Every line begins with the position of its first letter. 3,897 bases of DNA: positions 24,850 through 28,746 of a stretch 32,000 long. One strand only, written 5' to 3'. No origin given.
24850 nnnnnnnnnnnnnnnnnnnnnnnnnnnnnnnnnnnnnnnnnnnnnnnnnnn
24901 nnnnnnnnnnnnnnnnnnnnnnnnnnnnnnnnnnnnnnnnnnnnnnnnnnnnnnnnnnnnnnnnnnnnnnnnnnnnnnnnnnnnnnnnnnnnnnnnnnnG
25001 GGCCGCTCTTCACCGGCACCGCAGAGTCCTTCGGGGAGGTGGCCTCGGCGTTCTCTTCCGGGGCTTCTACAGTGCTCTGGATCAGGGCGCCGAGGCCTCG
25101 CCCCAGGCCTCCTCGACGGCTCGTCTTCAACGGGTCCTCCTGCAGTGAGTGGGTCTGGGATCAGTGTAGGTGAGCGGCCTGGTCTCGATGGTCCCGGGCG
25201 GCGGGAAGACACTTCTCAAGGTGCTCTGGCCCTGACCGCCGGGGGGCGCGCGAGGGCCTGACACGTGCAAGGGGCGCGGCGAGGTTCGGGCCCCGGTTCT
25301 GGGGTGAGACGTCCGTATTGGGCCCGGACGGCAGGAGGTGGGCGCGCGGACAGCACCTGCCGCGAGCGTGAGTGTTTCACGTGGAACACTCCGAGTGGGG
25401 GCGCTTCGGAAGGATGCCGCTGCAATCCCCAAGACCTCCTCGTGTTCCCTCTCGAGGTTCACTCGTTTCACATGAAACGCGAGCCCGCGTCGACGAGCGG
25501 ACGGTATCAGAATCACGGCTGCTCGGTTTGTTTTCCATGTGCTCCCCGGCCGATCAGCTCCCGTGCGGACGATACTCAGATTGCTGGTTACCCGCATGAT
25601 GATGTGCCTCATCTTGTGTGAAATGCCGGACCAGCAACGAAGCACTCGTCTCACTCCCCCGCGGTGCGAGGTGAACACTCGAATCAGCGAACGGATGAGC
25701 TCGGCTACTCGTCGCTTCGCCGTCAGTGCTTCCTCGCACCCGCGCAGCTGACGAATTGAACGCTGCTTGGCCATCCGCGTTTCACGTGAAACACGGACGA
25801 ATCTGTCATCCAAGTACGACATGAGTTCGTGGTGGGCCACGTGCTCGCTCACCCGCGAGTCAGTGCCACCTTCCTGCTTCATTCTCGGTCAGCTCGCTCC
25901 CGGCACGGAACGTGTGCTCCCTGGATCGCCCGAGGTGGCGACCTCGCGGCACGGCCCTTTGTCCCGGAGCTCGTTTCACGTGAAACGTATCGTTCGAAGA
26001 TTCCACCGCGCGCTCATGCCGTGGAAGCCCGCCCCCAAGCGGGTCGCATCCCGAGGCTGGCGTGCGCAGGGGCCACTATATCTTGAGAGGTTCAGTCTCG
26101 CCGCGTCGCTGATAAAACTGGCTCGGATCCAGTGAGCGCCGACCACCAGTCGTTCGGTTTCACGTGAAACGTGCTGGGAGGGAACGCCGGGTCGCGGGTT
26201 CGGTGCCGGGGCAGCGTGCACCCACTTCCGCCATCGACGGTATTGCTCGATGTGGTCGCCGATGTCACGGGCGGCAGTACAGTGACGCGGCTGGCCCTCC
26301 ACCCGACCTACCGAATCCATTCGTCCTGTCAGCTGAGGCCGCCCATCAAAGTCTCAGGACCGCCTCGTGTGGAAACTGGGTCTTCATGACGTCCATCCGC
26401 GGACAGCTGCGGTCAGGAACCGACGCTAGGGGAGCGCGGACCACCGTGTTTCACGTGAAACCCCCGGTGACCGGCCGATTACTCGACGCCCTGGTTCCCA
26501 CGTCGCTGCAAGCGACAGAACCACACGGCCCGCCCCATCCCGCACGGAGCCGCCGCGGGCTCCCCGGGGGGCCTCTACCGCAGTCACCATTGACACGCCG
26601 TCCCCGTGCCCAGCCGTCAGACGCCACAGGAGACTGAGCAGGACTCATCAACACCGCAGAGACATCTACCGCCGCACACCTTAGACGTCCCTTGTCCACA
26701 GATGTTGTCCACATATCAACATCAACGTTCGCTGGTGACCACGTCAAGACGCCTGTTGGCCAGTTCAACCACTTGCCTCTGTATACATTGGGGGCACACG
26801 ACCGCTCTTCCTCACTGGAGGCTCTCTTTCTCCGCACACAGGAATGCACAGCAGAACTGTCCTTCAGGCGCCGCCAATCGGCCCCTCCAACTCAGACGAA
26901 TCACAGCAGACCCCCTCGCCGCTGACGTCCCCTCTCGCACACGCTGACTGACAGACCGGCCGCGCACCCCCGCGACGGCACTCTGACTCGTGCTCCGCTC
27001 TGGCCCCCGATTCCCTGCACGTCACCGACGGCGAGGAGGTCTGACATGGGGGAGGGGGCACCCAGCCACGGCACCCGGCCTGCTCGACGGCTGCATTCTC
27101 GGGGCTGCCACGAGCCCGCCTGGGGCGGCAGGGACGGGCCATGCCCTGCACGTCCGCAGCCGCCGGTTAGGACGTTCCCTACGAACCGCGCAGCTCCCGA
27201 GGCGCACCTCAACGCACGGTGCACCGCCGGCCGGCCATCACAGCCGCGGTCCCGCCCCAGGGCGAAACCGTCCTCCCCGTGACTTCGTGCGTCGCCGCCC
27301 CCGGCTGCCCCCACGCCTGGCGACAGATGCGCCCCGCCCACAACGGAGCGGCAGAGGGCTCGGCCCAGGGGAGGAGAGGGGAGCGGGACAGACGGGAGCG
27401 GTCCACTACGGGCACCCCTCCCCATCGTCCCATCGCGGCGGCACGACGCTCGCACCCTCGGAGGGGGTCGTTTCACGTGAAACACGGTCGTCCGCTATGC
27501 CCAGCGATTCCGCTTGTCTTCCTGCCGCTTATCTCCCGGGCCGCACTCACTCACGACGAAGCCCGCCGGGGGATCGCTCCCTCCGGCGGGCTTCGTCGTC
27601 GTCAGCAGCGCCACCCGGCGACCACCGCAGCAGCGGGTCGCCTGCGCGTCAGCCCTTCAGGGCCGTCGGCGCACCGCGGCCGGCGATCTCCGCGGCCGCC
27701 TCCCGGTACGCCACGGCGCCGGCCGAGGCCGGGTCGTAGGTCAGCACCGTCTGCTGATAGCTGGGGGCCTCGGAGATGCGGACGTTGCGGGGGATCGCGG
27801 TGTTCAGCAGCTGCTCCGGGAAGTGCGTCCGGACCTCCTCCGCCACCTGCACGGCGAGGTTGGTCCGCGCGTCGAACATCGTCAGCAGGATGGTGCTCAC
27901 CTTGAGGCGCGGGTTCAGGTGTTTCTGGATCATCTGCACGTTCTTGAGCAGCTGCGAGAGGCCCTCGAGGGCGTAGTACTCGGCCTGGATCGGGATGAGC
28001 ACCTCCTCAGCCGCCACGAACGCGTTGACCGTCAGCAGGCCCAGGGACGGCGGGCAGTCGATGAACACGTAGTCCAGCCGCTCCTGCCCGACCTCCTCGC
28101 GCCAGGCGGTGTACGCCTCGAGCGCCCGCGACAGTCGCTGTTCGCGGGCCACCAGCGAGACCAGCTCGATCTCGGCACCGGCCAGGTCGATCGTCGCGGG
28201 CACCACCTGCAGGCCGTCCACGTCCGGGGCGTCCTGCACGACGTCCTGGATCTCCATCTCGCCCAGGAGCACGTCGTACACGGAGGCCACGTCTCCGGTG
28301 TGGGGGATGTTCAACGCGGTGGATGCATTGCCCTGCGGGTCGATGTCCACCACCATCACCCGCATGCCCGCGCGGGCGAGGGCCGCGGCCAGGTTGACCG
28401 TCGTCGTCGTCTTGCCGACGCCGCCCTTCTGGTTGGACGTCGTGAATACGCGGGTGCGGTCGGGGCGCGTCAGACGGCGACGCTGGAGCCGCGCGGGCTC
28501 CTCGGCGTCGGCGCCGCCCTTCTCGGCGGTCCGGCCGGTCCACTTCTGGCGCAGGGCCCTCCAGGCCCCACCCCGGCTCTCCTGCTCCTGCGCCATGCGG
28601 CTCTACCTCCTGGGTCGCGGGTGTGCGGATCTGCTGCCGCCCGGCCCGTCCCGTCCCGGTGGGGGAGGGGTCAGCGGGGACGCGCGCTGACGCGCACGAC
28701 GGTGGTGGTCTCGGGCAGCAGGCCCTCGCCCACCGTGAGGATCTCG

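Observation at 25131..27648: parA and parB are uncoupled by about 2.5 kb of apparently non-coding, lower-GC DNA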

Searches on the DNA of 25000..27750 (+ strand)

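Call 30: search_rna_families(source=window, start=25000, end=27750, threshold=evalue, max_evalue=1)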
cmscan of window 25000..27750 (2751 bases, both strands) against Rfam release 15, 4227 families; matches with E-value up to 1: 3.
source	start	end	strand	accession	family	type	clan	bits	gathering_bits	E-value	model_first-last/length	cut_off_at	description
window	27537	27598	+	RF01678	P37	Gene; sRNA;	-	34.2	50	0.00038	1-62/62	no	Pseudomonas sRNA P37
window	27554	27610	-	RF01678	P37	Gene; sRNA;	-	24.7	50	0.08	1-62/62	no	Pseudomonas sRNA P37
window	25385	25459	+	RF00781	mir-505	Gene; miRNA;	-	19.8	60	0.9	1-83/83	no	mir-505 microRNA precursor family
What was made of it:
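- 27553..27599 (-): Strong GC-rich hairpin 50 nt after the parA stop; likely parA terminator (no U-tract). Only a sub-threshold hairpin-type Rfam hit (call 30).
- Tried and rejected: In E-value mode on the gap, only a sub-threshold hairpin-type match to Pseudomonas sRNA P37 at the parA hairpin, plus a chance miRNA hit (call 30).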

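Call 63: search_dna_similar(query=window:25131-27648:+, collection=plasmids, mode=distant, max_rows=8)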
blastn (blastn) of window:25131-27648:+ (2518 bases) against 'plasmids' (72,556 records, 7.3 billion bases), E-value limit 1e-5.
No match.

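Call 64: search_dna_similar(query=window:25131-27648:+, collection=phages, mode=distant, max_rows=8)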
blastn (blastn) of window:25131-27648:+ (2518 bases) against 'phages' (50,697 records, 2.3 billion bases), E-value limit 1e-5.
No match.
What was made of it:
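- No plasmid or phage similarity (calls 63, 64).
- Tried and rejected: blastn of the gap against plasmid and phage collections: no match (calls 63, 64).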

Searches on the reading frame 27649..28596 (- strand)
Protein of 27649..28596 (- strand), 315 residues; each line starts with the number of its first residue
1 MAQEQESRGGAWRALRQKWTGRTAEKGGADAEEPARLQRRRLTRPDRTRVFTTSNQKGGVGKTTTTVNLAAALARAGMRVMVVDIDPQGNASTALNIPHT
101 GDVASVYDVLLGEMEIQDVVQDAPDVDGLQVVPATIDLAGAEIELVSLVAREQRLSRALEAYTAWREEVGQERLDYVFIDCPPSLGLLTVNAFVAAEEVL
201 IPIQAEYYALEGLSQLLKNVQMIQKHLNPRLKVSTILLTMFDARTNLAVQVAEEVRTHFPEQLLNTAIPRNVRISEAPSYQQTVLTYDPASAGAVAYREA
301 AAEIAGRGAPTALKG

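Call 11: find_related_loci(query=window:27649-28596:-, collection=genome_contigs, flank=8000)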
Query window:27649-28596:- (315 aa) in genome_contigs; peptide patterns used: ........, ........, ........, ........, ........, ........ (x = any residue, [..] = any of these).
600 stretches matched a pattern (row limit reached: there are more); 565 encode a relative of the query (tblastn E <= 1e-3); the best 80 are kept; 80 distinct loci.
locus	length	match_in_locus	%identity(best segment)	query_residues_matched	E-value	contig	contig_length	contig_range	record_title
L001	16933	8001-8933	89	1-313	0e+0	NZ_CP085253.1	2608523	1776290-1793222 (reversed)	Micrococcus antarcticus strain ABH-515 chromosome, complete genome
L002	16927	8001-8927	83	1-310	7e-174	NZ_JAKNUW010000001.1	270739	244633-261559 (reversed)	Micrococcus lacusdianchii strain JXJ CY 30 NODE_1, whole genome shotgun sequence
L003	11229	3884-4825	83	1-315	7e-173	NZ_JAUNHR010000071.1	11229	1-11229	MAG: Micrococcus sp. isolate S28M_Sa_42 NODE_1697_length_11229_cov_18.333900, whole genome shotgun sequence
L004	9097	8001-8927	88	1-310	3e-169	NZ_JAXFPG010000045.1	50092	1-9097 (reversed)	MAG: Micrococcus sp. isolate SUG2227 k141_200264, whole genome shotgun sequence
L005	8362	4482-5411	82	1-310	3e-165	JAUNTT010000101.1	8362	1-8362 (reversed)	MAG: Micrococcus sp. isolate S5R_Sa_31 NODE_2522_length_8362_cov_14.938124, whole genome shotgun sequence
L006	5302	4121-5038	84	1-310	1e-156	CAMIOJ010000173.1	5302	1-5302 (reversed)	MAG: uncultured Micrococcus sp. isolate InUiv6G4C4_bin.1.MAG genome assembly, contig: NODE_1077_length_5302_cov_9.787307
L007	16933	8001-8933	82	1-313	5e-154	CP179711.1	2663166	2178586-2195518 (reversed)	Micrococcus luteus strain MAW843 chromosome, complete genome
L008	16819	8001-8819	74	37-309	1e-134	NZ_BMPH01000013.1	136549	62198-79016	Glutamicibacter protophormiae strain JCM 1973 sequence13, whole genome shotgun sequence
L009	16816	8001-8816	74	37-308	1e-133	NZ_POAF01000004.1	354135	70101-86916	Glutamicibacter soli strain NHPC-3 NODE_4_length_354135_cov_25.8391, whole genome shotgun sequence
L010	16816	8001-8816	74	37-308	2e-133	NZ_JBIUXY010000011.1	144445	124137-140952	Glutamicibacter sp. NPDC087344 NPDC087344_132_B3.ctg-0011, whole genome shotgun sequence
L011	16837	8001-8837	72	37-315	2e-133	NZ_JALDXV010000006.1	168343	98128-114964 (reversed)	MAG: Glutamicibacter sp. isolate MCT-GLY-25 NODE_48_length_168343_cov_301.253476, whole genome shotgun sequence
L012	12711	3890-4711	73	37-310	1e-133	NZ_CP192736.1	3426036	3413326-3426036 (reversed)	Glutamicibacter uratoxydans strain ZF50 chromosome, complete genome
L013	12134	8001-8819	74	36-308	3e-133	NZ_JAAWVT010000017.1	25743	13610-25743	Paeniglutamicibacter terrestris strain ANT13_2 17, whole genome shotgun sequence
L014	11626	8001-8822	73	37-310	1e-132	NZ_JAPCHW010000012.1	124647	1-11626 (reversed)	Glutamicibacter sp. MNS18 MNS18_ctg012, whole genome shotgun sequence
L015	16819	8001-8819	73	36-308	5e-132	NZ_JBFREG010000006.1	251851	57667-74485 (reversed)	Arthrobacter sp. RAF14 SCAFFOLD_5, whole genome shotgun sequence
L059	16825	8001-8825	71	36-310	2e-129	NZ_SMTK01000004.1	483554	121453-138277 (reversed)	Arthrobacter crusticola strain SLN-3 ZB100003, whole genome shotgun sequence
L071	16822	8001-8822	72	24-297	8e-129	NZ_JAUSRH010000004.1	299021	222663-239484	Sinomonas atrocyanea strain DS1018 Ga0466922_04, whole genome shotgun sequence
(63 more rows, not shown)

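Call 20: find_encoding_contigs(protein=window:27649-28596:-, flank=8000, max_places=4)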
Protein window:27649-28596:- (315 aa): 23 contigs read that carry it; 3 places shown.
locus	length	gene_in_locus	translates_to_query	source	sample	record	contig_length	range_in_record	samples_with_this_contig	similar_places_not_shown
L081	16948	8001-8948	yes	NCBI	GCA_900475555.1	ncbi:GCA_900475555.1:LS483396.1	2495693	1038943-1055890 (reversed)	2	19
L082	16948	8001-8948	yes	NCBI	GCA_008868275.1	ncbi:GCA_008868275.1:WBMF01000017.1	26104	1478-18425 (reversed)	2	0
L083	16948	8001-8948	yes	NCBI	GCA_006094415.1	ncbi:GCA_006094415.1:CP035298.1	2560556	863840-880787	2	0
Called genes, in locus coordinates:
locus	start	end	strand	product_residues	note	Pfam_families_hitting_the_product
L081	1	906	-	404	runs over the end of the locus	PF02463:SMC_N, PF13175:AAA_15 (weak), PF13476:AAA_23, PF13304:AAA_21 (faint)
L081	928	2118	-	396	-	PF00712:DNA_pol3_beta, PF02767:DNA_pol3_beta_2, PF02768:DNA_pol3_beta_3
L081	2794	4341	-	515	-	PF00308:Bac_DnaA, PF00004:AAA (weak), PF01695:IstB_IS21, PF08299:Bac_DnaA_C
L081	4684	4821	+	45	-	PF00468:Ribosomal_L34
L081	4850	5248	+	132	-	PF00825:Ribonuclease_P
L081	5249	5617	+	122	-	PF01809:YidD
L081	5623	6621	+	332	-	PF02096:60KD_IMP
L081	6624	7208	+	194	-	PF01424:R3H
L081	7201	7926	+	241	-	PF02527:GidB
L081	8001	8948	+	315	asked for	PF02374:ArsA_ATPase, PF06564:CBP_BcsQ, PF09140:MipZ (weak), PF10609:ParA, PF13614:AAA_31, PF00142:Fer4_NifH, PF01656:CbiA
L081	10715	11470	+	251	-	-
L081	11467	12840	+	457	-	PF02195:ParB_N, PF17762:HTH_ParB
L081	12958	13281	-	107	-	PF00085:Thioredoxin, PF14595:Thioredoxin_9 (weak), PF13098:Thioredoxin_2 (weak)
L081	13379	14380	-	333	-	PF01946:Thi4 (faint), PF07992:Pyr_redox_2, PF13241:NAD_binding_7 (faint), PF01134:GIDA (faint), PF12831:FAD_oxidored (faint), PF13738:Pyr_redox_3, PF00070:Pyr_redox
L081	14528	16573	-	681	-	-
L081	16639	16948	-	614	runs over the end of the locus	PF03023:MurJ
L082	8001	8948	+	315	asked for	PF02374:ArsA_ATPase, PF06564:CBP_BcsQ, PF09140:MipZ (weak), PF10609:ParA, PF13614:AAA_31, PF00142:Fer4_NifH, PF01656:CbiA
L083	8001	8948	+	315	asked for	PF02374:ArsA_ATPase, PF06564:CBP_BcsQ, PF09140:MipZ (weak), PF10609:ParA, PF13614:AAA_31, PF00142:Fer4_NifH, PF01656:CbiA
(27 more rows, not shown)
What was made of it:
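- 27649..28596 (-): parA (Soj-type Walker ATPase, 315 aa). Pfam ParA/CbiA/AAA_31 on the identical public protein (call 20).
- On Chromosomal type Ia ParABS partition system: The dnaA and dnaN genes lie 3.7-7 kb from parA in the identical locus L081 (call 20).
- One assembly calls a 251-aa hypothetical ORF there (call 20).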

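Call 33: search_protein_families(library=pfam, proteins=[L059:10554-11393:-, L059:11289-12254:+, L059:11488-12156:-, L059:12352-13371:+, L059:13364-13876:-, L059:13710-14756:-, L071:11302-12033:-, L071:12525-13205:-, L071:13783-14112:-, L071:14140-15249:-], max_evalue=0.01)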
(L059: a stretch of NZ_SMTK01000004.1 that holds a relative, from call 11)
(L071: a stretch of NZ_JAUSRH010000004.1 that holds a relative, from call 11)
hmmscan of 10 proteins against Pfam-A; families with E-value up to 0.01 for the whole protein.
L059:10554-11393:- (279 aa): 0 families

L059:11289-12254:+ (321 aa): 0 families

L059:11488-12156:- (222 aa): 0 families

L059:12352-13371:+ (339 aa): 0 families

L059:13364-13876:- (170 aa): 11 families
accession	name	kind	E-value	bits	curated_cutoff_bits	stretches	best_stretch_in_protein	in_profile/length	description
PF00085.26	Thioredoxin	-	3.1e-30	104.7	23.5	1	67-164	3-100/103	Thioredoxin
PF13098.12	Thioredoxin_2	-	5e-08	33.7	27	1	80-163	3-102/104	Thioredoxin-like domain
PF13905.12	Thioredoxin_8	-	2.7e-06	28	27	1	83-125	2-46/94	Thioredoxin-like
PF00578.27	AhpC-TSA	-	7.9e-06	26.3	26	1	59-140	3-85/124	AhpC/TSA family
PF08534.16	Redoxin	-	8.9e-06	26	26.6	1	62-154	7-103/148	Redoxin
PF14595.12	Thioredoxin_9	-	1.8e-05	25.1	25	1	79-162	38-123/129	Thioredoxin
PF13192.12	Thioredoxin_3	-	0.00036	21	24.8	1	94-149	10-60/76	Thioredoxin domain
PF13728.12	TraF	-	0.0021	18.4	23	1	86-150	133-206/224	F plasmid transfer operon protein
PF13899.12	Thioredoxin_7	-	0.0026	18.3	27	1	70-100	7-35/83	Thioredoxin-like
PF00462.30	Glutaredoxin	-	0.0069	17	22.9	0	89-142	4-55/60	Glutaredoxin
PF05768.20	Glrx-like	-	0.0088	16.8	26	0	93-142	9-55/77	Glutaredoxin-like domain (DUF836)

L059:13710-14756:- (348 aa): 11 families
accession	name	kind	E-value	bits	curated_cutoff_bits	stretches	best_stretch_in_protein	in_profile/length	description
PF07992.20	Pyr_redox_2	-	1.5e-48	166.2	26.1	1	20-310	1-291/291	Pyridine nucleotide-disulphide oxidoreductase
PF00070.33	Pyr_redox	-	6.7e-20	71.8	22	1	164-235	2-80/82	Pyridine nucleotide-disulphide oxidoreductase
PF13738.12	Pyr_redox_3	-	1.1e-16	61.4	30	1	85-293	89-305/305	Pyridine nucleotide-disulphide oxidoreductase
PF01266.30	DAO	-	2.3e-08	34.4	27.9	0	78-135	150-209/353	FAD dependent oxidoreductase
PF01946.23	Thi4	-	2e-07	31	26.2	1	20-57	18-56/235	Thi4 family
PF01134.28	GIDA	-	1.3e-06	28.2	22.1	1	21-57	1-37/391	Glucose inhibited division protein A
PF03486.20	HI0933_like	-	2.1e-06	27.8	50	0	20-57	1-38/244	HI0933-like protein Rossmann domain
PF00890.30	FAD_binding_2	-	2.6e-06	27.3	20.4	1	21-57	1-37/414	FAD binding domain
PF12831.13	FAD_oxidored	-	5.1e-06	26.5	27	1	21-58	1-38/416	FAD dependent oxidoreductase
PF13434.12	Lys_Orn_oxgnase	-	0.00028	20.5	21.3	0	109-196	132-225/339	L-lysine 6-monooxygenase/L-ornithine 5-monooxygenase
PF13450.12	NAD_binding_8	-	0.00057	20.5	21.9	0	24-61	1-38/68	NAD(P)-binding Rossmann-like domain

L071:11302-12033:- (243 aa): 0 families

L071:12525-13205:- (226 aa): 0 families

L071:13783-14112:- (109 aa): 11 families
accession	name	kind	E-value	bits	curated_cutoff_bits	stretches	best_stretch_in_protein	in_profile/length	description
PF00085.26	Thioredoxin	-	1.9e-30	105.3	23.5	1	5-101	3-99/103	Thioredoxin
PF13098.12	Thioredoxin_2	-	1.5e-08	35.4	27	1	19-101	4-102/104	Thioredoxin-like domain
PF13905.12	Thioredoxin_8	-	3.1e-08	34.3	27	1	21-63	2-46/94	Thioredoxin-like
PF14595.12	Thioredoxin_9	-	2.5e-05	24.6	25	1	17-98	38-121/129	Thioredoxin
PF13728.12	TraF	-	4.9e-05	23.7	23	1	25-91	134-209/224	F plasmid transfer operon protein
PF08534.16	Redoxin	-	5.4e-05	23.5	26.6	1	19-69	27-80/148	Redoxin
PF13899.12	Thioredoxin_7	-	0.00014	22.4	27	1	19-81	16-81/83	Thioredoxin-like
PF13192.12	Thioredoxin_3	-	0.00025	21.5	24.8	1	32-91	10-66/76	Thioredoxin domain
PF05768.20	Glrx-like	-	0.0014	19.3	26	1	31-80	9-55/77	Glutaredoxin-like domain (DUF836)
PF04756.19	OST3_OST6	-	0.0018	18.2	27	1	32-84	46-105/294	OST3 / OST6 family, transporter family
PF00462.30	Glutaredoxin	-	0.003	18.2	22.9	0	27-79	4-54/60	Glutaredoxin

L071:14140-15249:- (369 aa): 10 families
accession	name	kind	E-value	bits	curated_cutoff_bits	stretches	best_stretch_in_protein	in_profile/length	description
PF07992.20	Pyr_redox_2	-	3.4e-50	171.6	26.1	1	57-346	2-291/291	Pyridine nucleotide-disulphide oxidoreductase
PF13738.12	Pyr_redox_3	-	1.8e-20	73.9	30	1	110-329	78-305/305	Pyridine nucleotide-disulphide oxidoreductase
PF00070.33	Pyr_redox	-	7.5e-17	62.1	22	1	200-271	2-80/82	Pyridine nucleotide-disulphide oxidoreductase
PF01134.28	GIDA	-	3.2e-08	33.5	22.1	0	131-167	114-151/391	Glucose inhibited division protein A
PF00890.30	FAD_binding_2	-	5.4e-08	32.9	20.4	1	57-91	1-35/414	FAD binding domain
PF03486.20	HI0933_like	-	1.4e-06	28.4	50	0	106-167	102-165/244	HI0933-like protein Rossmann domain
PF01266.30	DAO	-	3.2e-06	27.3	27.9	1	111-171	147-209/353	FAD dependent oxidoreductase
PF01946.23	Thi4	-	1.1e-05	25.3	26.2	1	56-93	18-56/235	Thi4 family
PF12831.13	FAD_oxidored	-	0.00018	21.4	27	1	57-94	1-38/416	FAD dependent oxidoreductase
PF13434.12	Lys_Orn_oxgnase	-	0.0028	17.3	21.3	0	127-233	109-226/339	L-lysine 6-monooxygenase/L-ornithine 5-monooxygenase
